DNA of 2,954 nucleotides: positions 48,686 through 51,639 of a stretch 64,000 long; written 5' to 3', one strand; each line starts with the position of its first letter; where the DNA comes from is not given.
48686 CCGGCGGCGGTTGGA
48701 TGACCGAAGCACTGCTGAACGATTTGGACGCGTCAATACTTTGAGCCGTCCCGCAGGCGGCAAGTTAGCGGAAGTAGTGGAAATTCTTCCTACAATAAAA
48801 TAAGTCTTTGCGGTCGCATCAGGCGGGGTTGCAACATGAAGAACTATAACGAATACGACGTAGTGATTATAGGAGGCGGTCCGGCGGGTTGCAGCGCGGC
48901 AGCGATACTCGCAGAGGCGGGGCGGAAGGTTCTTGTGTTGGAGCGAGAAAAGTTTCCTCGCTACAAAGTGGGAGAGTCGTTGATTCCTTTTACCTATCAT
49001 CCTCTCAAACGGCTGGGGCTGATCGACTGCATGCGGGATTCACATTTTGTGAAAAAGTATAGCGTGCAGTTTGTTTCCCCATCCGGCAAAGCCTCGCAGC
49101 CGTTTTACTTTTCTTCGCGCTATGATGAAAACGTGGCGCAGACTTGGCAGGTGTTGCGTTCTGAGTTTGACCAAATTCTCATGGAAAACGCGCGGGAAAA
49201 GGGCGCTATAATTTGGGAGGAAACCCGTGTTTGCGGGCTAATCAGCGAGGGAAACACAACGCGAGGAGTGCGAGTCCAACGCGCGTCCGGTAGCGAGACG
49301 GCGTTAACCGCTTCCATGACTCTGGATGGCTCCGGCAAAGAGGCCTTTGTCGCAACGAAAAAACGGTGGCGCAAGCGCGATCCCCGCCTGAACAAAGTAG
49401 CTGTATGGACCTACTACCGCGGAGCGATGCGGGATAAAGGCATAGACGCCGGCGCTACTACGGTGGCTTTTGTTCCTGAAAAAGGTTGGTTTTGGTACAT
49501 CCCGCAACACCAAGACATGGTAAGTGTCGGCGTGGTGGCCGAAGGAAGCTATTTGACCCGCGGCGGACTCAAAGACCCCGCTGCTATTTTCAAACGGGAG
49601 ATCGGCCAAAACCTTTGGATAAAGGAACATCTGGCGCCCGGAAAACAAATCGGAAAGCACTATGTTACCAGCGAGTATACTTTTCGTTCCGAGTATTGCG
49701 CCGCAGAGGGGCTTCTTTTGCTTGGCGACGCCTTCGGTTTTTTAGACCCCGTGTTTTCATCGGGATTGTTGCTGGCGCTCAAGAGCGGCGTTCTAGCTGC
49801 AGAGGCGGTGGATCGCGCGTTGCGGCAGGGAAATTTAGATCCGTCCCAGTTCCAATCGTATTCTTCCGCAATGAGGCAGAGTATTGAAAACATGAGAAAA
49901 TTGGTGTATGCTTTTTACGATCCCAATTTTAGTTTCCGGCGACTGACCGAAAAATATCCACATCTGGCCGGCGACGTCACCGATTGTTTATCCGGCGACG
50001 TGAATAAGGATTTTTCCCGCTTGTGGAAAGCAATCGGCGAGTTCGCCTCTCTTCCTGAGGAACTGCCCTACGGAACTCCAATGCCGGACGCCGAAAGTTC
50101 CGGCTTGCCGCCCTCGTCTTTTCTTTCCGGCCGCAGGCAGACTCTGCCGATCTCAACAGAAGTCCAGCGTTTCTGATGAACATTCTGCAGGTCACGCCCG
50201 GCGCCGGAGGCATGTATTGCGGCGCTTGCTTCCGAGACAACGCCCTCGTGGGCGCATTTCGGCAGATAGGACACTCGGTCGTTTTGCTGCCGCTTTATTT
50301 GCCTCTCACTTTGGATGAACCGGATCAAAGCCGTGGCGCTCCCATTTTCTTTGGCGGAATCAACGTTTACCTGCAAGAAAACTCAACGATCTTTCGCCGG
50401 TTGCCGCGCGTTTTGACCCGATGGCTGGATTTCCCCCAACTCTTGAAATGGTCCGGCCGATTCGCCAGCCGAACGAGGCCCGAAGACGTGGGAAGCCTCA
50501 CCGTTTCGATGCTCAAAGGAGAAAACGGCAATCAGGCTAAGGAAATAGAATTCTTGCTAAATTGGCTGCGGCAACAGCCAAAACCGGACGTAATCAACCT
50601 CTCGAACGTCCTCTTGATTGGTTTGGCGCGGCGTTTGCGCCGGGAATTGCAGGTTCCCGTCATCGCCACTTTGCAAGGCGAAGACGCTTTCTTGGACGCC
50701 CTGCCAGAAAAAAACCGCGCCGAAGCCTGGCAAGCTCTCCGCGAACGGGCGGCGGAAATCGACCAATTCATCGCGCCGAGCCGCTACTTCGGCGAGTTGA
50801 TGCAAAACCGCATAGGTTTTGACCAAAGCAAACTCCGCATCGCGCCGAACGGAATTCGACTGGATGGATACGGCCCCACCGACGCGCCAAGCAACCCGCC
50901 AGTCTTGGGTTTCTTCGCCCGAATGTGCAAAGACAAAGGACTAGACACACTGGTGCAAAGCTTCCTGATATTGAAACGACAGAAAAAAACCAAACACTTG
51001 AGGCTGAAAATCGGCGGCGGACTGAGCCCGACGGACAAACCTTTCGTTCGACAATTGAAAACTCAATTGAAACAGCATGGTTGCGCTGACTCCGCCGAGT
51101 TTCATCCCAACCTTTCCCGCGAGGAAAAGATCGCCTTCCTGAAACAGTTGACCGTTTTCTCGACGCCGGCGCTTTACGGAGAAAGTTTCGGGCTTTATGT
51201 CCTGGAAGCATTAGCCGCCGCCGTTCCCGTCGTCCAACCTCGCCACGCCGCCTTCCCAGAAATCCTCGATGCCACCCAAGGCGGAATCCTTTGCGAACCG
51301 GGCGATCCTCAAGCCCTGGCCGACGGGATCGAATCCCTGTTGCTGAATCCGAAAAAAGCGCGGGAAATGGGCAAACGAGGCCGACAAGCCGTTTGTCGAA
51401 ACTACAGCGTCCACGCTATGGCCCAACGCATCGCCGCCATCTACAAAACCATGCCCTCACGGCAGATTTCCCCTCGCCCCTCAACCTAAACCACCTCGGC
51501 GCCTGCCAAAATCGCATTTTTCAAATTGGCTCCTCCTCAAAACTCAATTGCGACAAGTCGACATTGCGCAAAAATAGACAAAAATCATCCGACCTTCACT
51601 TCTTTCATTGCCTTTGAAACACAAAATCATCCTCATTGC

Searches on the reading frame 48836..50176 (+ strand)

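Call 59: search_protein_families(library=pfam, proteins=[window:48836-50176:+], max_evalue=0.00001)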
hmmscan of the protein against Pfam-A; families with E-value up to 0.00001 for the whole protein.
window:48836-50176:+ (446 aa): 10 families
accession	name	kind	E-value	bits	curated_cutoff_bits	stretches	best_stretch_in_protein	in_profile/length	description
PF04820.20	Trp_halogenase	-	7.7e-30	104.6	21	2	97-362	146-387/458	Tryptophan halogenase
PF01494.25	FAD_binding_3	-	3.5e-15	56.5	22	1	6-345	1-337/349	FAD binding domain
PF12831.13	FAD_oxidored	-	3.4e-11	43.5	27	1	8-168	1-146/416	FAD dependent oxidoreductase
PF00890.30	FAD_binding_2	-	8e-11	42.2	20.4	1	8-39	1-32/414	FAD binding domain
PF01266.30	DAO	-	3.6e-10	40.3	27.9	1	8-41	1-34/353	FAD dependent oxidoreductase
PF07992.20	Pyr_redox_2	-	7.2e-07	29.3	26.1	1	7-39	1-33/291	Pyridine nucleotide-disulphide oxidoreductase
PF01946.23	Thi4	-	9e-07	28.8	26.2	1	1-38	12-50/235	Thi4 family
PF13450.12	NAD_binding_8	-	1.5e-06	28.8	21.9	1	11-38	1-28/68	NAD(P)-binding Rossmann-like domain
PF00070.33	Pyr_redox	-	1.6e-06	29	22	0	9-42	2-35/82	Pyridine nucleotide-disulphide oxidoreductase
PF03486.20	HI0933_like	-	2.8e-06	27.4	50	1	8-45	2-39/244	HI0933-like protein Rossmann domain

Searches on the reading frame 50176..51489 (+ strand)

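Call 59: search_protein_families(library=pfam, proteins=[window:50176-51489:+], max_evalue=0.00001)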
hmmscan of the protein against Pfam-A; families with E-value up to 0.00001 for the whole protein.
window:50176-51489:+ (437 aa): 5 families
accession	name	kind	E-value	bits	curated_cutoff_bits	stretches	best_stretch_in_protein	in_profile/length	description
PF00534.26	Glycos_transf_1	-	5.2e-31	107.9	26.4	1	237-404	11-171/172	Glycosyl transferases group 1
PF13692.12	Glyco_trans_1_4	-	4.2e-23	82.6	27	1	242-390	2-141/142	Glycosyl transferases group 1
PF13439.12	Glyco_transf_4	-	5.5e-13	49.7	28.5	1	121-230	58-169/170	Glycosyltransferase Family 4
PF13579.12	Glyco_trans_4_4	-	6.7e-09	36.7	29.7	1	127-226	63-158/158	Glycosyl transferase 4-like domain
PF13524.12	Glyco_trans_1_2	-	9.1e-09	35.8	25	1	270-420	10-143/144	Glycosyl transferase-like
